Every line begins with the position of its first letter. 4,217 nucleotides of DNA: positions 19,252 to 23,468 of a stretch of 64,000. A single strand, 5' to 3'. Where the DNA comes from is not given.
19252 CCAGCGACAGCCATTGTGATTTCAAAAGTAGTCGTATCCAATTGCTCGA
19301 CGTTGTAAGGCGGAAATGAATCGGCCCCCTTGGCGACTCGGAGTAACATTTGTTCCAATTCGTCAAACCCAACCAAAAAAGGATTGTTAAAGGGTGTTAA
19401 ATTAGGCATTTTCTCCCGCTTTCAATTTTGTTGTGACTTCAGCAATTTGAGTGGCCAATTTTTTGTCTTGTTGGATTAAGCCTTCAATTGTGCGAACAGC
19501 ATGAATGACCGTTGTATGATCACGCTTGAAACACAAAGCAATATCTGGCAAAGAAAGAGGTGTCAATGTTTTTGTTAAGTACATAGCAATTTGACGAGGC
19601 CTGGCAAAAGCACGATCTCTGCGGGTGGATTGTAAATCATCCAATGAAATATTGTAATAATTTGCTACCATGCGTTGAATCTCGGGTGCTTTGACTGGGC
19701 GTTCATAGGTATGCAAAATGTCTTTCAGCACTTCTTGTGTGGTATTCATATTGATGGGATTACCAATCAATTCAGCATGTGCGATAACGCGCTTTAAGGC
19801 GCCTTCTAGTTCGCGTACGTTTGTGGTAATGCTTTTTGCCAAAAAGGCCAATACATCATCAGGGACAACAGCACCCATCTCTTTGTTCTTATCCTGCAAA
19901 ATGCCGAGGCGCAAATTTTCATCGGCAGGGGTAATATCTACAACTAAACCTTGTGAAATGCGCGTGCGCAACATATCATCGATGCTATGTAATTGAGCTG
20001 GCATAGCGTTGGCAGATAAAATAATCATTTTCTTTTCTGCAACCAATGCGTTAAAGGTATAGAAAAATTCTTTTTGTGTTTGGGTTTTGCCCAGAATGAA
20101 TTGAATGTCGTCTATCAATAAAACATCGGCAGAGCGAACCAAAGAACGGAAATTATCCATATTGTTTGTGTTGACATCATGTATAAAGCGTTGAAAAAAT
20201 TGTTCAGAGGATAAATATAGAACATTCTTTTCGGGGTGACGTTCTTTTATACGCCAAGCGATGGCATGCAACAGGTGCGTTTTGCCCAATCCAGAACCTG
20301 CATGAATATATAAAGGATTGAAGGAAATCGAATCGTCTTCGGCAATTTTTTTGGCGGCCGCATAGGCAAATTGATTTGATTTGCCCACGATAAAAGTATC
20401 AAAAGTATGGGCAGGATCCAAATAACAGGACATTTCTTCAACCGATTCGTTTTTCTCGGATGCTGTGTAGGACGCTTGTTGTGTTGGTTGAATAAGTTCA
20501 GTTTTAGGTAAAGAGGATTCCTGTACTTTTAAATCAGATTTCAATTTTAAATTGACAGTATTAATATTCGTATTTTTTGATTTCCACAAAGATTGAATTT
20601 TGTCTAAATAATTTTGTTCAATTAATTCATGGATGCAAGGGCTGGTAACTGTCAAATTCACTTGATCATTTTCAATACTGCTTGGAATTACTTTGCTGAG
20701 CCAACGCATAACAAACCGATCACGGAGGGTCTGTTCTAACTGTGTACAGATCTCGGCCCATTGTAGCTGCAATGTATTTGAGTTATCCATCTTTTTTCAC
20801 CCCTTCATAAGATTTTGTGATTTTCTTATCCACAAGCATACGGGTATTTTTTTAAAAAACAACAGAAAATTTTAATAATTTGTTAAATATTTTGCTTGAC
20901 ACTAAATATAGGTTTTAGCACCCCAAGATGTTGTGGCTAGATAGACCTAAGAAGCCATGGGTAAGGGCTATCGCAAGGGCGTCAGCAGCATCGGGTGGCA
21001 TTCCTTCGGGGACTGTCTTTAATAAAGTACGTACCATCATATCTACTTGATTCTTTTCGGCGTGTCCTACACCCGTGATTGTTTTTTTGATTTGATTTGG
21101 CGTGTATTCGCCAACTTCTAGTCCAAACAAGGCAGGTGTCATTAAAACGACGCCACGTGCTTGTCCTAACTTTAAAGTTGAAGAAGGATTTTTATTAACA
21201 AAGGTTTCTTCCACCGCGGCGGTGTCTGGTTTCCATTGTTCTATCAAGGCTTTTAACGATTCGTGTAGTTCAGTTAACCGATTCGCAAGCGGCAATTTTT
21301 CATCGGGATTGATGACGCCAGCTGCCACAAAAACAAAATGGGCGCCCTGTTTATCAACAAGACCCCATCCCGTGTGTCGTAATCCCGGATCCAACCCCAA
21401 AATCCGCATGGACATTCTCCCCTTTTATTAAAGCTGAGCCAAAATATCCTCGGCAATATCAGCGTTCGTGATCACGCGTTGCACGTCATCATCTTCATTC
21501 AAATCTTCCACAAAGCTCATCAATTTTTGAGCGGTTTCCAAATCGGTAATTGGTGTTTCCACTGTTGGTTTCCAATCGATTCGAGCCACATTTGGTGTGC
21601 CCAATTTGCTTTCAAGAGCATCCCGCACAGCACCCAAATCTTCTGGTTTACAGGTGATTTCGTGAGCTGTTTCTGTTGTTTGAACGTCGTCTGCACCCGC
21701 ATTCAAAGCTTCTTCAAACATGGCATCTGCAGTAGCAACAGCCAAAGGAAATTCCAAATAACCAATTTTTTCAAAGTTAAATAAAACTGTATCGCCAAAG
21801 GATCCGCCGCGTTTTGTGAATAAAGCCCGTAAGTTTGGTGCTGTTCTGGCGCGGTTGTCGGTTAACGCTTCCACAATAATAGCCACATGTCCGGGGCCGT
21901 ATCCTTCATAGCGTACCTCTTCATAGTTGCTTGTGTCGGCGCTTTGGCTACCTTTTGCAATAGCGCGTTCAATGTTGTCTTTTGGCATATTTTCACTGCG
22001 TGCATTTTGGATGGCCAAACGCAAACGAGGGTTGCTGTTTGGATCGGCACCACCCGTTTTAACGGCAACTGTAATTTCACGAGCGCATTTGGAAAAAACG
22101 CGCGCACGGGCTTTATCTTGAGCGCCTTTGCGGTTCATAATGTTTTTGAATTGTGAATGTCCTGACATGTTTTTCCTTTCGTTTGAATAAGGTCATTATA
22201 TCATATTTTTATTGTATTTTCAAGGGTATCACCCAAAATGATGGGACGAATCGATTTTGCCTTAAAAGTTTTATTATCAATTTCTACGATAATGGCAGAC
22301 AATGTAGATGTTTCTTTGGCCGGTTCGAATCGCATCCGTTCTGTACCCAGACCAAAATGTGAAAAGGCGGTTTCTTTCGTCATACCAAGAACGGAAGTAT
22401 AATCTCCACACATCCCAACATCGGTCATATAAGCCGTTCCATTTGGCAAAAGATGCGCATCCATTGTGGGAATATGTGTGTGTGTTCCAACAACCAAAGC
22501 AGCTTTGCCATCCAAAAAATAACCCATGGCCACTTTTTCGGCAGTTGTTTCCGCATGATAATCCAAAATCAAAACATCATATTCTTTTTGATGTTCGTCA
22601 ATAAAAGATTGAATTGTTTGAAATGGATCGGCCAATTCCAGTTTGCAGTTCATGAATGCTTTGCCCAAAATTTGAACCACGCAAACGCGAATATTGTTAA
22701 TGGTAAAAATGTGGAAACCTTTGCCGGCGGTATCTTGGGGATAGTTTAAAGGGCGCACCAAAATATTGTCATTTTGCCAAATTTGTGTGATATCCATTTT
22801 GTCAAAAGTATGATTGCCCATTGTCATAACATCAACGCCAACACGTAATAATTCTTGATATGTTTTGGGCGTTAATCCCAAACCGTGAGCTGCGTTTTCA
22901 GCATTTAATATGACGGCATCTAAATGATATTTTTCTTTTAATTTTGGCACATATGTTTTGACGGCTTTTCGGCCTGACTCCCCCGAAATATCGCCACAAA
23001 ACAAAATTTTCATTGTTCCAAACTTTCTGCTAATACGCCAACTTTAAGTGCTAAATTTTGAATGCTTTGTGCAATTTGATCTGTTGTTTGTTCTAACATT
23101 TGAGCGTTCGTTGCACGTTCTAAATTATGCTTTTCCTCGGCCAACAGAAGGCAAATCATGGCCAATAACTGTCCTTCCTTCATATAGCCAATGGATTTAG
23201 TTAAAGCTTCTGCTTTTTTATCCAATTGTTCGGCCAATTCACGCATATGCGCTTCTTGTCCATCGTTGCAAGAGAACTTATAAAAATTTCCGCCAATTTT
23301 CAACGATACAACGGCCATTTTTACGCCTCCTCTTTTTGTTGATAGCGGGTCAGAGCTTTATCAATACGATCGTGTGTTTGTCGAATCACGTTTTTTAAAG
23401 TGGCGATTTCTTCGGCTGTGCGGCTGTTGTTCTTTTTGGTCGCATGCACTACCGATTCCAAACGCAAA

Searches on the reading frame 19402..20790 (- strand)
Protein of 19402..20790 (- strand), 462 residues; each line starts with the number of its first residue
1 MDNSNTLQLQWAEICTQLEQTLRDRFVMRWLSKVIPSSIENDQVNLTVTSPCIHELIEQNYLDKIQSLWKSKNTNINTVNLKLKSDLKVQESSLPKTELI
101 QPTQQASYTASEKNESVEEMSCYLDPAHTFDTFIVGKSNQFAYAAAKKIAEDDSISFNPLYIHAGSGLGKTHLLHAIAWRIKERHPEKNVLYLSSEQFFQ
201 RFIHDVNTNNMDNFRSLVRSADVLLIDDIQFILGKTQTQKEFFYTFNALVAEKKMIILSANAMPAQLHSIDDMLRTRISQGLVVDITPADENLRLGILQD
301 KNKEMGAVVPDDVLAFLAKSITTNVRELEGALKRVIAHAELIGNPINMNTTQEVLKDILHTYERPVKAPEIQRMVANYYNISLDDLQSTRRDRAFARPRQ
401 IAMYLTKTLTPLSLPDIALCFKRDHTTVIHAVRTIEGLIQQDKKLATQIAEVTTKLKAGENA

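Call 22: search_protein_families(library=pfam, proteins=[window:19402-20790:-], max_evalue=0.001)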
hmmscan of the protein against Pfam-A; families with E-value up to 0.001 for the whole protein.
window:19402-20790:- (462 aa): 5 families
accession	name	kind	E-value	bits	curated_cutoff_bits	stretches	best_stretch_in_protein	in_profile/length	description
PF00308.24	Bac_DnaA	-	1.3e-59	201.4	23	1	124-285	1-162/162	Bacterial DnaA ATPAse domain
PF08299.17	Bac_DnaA_C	-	1.8e-26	92.4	31.5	1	370-435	3-69/69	Bacterial dnaA protein helix-turn-helix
PF11638.13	DnaA_N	-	3.6e-07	30.2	24.6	1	10-70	3-64/65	DnaA N-terminal domain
PF00004.35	AAA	-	2e-05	25.5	21.2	1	161-278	2-123/131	ATPase family associated with various cellular activities (AAA)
PF01695.23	IstB_IS21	-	0.00051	20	24.1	1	161-262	96-195/238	IstB-like ATP binding protein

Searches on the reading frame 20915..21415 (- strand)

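Call 22: search_protein_families(library=pfam, proteins=[window:20915-21415:-], max_evalue=0.001)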
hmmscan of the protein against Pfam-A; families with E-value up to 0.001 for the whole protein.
window:20915-21415:- (166 aa): 1 family
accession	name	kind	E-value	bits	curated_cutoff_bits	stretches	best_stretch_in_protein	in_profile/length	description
PF02075.23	RuvC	-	2.9e-48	164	22.2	1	5-153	1-148/148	Crossover junction endodeoxyribonuclease RuvC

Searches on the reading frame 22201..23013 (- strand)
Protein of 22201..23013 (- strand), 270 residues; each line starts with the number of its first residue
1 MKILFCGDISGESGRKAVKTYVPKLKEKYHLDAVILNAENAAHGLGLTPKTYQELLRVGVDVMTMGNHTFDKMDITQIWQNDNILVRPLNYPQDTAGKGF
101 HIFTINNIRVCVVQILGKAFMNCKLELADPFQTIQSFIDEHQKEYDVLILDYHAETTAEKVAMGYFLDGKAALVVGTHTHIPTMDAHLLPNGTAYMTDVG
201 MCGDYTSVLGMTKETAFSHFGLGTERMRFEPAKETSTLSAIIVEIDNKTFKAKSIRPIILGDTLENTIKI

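Call 22: search_protein_families(library=pfam, proteins=[window:22201-23013:-], max_evalue=0.001)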
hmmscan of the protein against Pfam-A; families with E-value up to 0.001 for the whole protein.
window:22201-23013:- (270 aa): 2 families
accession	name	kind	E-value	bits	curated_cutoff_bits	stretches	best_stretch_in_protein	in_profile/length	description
PF13277.11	YmdB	-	1.5e-94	316.4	27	1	4-258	1-253/253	YmdB-like protein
PF00149.33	Metallophos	-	1.8e-10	42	21.5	1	1-182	1-191/191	Calcineurin-like phosphoesterase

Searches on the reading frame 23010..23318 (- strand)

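Call 22: search_protein_families(library=pfam, proteins=[window:23010-23318:-], max_evalue=0.001)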
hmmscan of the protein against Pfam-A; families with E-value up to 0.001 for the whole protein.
window:23010-23318:- (102 aa): 1 family
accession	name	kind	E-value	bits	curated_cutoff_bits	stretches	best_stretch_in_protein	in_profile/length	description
PF05164.18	ZapA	-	5.7e-15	55.9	23.8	1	4-88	1-83/88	Cell division protein ZapA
